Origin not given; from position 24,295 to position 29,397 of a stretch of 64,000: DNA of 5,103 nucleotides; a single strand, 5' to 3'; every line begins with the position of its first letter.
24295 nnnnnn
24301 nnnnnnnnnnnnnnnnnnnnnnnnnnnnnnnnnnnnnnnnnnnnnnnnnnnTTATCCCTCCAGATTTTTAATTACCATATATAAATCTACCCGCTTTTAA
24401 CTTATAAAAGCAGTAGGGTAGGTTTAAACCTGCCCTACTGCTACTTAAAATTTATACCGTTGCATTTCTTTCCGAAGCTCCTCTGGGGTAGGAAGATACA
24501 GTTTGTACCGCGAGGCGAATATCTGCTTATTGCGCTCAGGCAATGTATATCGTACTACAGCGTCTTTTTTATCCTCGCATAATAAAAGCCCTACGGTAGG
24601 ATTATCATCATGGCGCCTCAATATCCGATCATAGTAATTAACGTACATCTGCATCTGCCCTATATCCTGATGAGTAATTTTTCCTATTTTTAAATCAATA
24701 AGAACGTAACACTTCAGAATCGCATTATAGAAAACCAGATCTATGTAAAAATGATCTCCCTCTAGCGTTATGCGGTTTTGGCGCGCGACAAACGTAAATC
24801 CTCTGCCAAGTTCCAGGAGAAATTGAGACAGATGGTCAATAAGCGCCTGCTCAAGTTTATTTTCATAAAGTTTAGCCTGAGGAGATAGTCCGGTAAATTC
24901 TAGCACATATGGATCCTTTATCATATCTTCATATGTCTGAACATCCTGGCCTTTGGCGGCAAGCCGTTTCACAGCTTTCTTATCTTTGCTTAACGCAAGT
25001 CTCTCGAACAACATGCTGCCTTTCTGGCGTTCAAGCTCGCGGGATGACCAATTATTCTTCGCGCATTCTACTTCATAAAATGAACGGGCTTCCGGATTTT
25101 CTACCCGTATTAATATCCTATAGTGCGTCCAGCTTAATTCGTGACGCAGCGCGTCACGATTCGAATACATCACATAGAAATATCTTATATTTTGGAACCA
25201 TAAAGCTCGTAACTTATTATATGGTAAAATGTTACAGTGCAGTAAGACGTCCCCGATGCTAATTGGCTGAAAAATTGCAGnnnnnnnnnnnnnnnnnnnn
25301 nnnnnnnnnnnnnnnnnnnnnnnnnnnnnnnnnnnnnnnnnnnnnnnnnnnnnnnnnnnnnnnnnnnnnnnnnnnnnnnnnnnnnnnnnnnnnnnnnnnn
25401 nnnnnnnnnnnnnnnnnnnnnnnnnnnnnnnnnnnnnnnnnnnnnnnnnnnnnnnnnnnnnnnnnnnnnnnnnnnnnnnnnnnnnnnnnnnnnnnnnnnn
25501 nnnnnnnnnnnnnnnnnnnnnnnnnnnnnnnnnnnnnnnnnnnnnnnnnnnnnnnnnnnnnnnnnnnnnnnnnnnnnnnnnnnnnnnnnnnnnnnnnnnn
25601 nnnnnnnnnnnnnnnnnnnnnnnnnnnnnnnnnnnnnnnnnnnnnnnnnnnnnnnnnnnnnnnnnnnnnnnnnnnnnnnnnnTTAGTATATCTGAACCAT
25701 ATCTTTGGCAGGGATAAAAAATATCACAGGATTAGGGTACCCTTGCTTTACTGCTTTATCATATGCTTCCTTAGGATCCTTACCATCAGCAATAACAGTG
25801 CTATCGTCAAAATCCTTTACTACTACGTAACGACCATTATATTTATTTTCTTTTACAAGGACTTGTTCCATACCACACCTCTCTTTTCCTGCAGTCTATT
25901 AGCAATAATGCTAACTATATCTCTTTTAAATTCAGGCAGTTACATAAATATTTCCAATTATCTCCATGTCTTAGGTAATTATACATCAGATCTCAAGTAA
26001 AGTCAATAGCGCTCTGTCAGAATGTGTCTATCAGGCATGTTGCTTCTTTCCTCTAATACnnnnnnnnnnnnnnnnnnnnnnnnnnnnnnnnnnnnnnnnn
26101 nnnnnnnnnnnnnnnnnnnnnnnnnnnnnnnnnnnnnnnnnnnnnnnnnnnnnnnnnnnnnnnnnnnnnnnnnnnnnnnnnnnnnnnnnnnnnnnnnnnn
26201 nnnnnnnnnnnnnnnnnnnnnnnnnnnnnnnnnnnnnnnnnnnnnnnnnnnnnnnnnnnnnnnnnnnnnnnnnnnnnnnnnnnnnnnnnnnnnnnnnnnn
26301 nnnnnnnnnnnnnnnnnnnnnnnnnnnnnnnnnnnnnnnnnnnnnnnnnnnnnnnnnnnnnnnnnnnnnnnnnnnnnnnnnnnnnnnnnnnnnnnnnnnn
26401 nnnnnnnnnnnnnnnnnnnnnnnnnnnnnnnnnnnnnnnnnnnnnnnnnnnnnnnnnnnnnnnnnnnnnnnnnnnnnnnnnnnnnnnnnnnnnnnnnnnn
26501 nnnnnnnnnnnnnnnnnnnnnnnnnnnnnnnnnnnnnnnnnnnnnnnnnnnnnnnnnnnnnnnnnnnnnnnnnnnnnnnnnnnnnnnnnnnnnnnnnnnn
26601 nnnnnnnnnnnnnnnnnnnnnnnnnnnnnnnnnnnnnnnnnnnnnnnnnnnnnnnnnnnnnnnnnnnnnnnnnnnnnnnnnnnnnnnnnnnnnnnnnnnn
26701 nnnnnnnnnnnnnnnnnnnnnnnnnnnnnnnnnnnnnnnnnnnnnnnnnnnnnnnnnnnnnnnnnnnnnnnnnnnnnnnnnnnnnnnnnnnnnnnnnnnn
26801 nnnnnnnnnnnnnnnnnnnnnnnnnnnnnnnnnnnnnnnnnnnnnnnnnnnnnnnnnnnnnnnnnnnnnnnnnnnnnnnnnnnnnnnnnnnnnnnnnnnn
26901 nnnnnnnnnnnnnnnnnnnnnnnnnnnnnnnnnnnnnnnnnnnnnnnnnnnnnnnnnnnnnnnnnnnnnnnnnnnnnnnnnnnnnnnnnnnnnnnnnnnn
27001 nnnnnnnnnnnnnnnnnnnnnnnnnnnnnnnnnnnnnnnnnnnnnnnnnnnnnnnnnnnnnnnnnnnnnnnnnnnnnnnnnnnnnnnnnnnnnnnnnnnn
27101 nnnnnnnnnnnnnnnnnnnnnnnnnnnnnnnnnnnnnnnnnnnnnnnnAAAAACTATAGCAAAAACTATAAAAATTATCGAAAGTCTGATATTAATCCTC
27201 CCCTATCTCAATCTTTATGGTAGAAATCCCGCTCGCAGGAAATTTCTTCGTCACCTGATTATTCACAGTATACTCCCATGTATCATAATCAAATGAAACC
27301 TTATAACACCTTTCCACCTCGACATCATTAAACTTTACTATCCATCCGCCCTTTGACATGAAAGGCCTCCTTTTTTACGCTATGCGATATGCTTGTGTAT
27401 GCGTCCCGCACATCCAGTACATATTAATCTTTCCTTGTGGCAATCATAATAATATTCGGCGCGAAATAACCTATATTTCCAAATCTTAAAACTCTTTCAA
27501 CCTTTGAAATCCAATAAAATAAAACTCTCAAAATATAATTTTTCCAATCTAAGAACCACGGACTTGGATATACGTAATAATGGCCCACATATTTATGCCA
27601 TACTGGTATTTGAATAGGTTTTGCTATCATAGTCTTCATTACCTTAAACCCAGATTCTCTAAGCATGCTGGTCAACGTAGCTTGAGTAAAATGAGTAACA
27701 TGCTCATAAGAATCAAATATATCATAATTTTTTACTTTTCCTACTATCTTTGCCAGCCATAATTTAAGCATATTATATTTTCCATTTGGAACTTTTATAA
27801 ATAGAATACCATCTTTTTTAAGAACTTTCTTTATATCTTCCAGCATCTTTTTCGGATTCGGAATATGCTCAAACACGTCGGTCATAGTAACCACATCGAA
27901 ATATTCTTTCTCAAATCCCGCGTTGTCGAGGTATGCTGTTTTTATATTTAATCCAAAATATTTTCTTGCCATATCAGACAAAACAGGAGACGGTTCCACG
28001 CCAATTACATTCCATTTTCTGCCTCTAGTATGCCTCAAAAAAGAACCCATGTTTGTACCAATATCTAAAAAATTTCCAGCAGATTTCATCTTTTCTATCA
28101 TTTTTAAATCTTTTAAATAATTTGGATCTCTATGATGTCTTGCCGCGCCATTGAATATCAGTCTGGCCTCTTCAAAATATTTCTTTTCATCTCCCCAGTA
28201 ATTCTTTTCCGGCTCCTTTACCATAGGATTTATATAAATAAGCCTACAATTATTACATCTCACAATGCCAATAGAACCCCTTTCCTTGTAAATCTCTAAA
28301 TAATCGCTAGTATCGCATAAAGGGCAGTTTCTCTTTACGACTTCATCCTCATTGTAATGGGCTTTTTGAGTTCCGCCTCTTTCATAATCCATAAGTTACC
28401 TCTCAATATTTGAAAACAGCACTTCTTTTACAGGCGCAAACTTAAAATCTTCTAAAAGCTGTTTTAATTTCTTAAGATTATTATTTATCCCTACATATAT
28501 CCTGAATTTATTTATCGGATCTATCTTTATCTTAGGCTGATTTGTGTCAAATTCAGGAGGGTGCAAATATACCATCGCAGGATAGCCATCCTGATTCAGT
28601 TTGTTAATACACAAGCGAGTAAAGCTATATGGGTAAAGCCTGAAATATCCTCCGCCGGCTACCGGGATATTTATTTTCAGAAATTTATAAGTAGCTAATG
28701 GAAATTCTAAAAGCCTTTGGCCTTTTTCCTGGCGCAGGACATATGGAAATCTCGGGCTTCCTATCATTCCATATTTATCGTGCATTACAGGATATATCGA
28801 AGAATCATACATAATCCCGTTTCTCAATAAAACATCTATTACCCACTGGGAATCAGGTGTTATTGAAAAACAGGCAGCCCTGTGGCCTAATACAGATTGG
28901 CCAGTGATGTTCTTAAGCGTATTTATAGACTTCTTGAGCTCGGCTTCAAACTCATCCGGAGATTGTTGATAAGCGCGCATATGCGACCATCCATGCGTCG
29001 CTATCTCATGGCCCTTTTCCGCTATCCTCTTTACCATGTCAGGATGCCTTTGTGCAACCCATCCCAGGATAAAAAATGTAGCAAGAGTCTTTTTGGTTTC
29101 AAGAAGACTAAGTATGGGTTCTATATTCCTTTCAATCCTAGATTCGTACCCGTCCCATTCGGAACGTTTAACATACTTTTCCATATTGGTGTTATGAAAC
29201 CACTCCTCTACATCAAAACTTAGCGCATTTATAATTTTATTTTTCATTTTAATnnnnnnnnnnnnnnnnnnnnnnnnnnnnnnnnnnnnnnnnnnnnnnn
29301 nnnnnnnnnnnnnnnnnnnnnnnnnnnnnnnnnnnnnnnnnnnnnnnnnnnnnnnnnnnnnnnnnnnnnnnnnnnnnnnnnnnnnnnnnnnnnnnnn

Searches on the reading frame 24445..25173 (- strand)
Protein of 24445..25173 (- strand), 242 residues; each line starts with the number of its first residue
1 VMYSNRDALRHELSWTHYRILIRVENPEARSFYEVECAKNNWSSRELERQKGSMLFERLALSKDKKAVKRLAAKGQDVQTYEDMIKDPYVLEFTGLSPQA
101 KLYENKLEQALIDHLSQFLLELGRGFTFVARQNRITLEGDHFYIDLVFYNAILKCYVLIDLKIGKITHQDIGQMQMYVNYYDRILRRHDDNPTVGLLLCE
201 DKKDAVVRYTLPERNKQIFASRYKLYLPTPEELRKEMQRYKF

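Call 10: search_protein_families(library=pfam, proteins=[window:24445-25173:-], max_evalue=0.00001)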
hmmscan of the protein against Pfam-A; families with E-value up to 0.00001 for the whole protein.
window:24445-25173:- (242 aa): 2 families
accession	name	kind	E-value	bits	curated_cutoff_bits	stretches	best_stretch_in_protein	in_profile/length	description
PF06250.17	YhcG_C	-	5.8e-61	205.4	32.5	1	83-237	2-156/157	YhcG PDDEXK nuclease domain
PF17761.7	DUF1016_N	-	8.8e-15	55.4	32.8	1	5-58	84-137/137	DUF1016 N-terminal domain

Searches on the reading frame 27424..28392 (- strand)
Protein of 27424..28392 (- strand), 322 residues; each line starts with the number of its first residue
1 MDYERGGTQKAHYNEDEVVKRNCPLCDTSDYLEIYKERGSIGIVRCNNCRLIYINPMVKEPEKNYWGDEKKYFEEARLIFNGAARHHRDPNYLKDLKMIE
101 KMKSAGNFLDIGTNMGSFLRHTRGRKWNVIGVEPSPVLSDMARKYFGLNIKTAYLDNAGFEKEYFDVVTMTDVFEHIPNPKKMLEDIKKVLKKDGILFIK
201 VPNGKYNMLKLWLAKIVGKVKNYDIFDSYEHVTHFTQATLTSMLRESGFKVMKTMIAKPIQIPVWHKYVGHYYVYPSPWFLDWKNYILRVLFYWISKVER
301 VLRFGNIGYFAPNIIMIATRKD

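Call 10: search_protein_families(library=pfam, proteins=[window:27424-28392:-], max_evalue=0.00001)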
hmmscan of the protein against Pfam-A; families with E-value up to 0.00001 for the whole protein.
window:27424-28392:- (322 aa): 5 families
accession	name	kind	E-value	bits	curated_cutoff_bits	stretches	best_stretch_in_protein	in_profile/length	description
PF13489.12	Methyltransf_23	-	3.5e-26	92.3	27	1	86-252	3-162/164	Methyltransferase domain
PF08241.18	Methyltransf_11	-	1.8e-15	57.8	21.2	1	109-199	1-95/95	Methyltransferase domain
PF08242.18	Methyltransf_12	-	4.8e-12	46.9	30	1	109-197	1-98/98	Methyltransferase domain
PF13649.12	Methyltransf_25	-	2.8e-11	44.4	27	1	109-195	2-97/97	Methyltransferase domain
PF13847.12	Methyltransf_31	-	3.1e-09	37.1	27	1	153-246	61-143/145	Methyltransferase domain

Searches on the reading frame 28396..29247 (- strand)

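Call 4: search_protein_families(library=pfam, proteins=[window:28396-29247:-])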
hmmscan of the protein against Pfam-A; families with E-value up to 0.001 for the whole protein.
window:28396-29247:- (283 aa): 3 families
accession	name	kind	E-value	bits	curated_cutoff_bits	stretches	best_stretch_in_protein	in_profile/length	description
PF11959.13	DUF3473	-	1.8e-42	144.8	29.6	1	149-277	1-129/130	Domain of unknown function (DUF3473)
PF01522.26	Polysacc_deac_1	-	1.3e-20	74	23.1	1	33-124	16-103/124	Polysaccharide deacetylase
PF10096.14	DUF2334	-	0.00027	21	26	0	70-174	57-154/203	Uncharacterized protein conserved in bacteria (DUF2334)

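Call 5: search_protein_families(library=ncbifam, proteins=[window:28396-29247:-])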
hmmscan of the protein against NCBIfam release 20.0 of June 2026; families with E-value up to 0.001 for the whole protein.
window:28396-29247:- (283 aa): 10 families
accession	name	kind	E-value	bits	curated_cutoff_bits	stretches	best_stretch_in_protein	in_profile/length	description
TIGR03006.1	pepcterm_polyde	equivalog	1.5e-101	339.1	276.2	1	7-277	1-271/272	XrtA system polysaccharide deacetylase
TIGR02764.1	spore_ybaN_pdaB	equivalog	1.1e-16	61.1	237.4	1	39-119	18-98/191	polysaccharide deacetylase family sporulation protein PdaB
TIGR04243.1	nodulat_NodB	equivalog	4.4e-13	49.2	240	1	45-128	20-103/197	chitooligosaccharide deacetylase NodB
TIGR02884.1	spore_pdaA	equivalog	4e-12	46.3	298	1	22-118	35-128/224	delta-lactam-biosynthetic de-N-acetylase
NF045821.1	PgAcgDacpgdA1_Bac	equivalog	1.6e-11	43.7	400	1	45-118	106-179/282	peptidoglycan-N-acetylglucosamine deacetylase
TIGR03212.1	uraD_N-term-dom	equivalog_domain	4.1e-09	35.9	424.6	1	46-129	83-166/297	allantoinase PuuE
TIGR02873.1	spore_ylxY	hypoth_equivalog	5.6e-09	35.6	391.5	1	41-118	99-176/268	probable sporulation protein, polysaccharide deacetylase family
NF045822.1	PgAcgDacpgdA2_Bac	equivalog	3.8e-08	33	400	1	44-124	86-166/274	peptidoglycan-N-acetylglucosamine deacetylase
NF045820.1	PgAcgDacpgdA_Strep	equivalog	7.6e-07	28.3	800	1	45-139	286-380/463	peptidoglycan-N-acetylglucosamine deacetylase PgdA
NF011923.2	PRK15394.1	equivalog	0.00017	21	382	1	64-128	85-153/294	4-deoxy-4-formamido-L-arabinose-phosphoundecaprenol deformylase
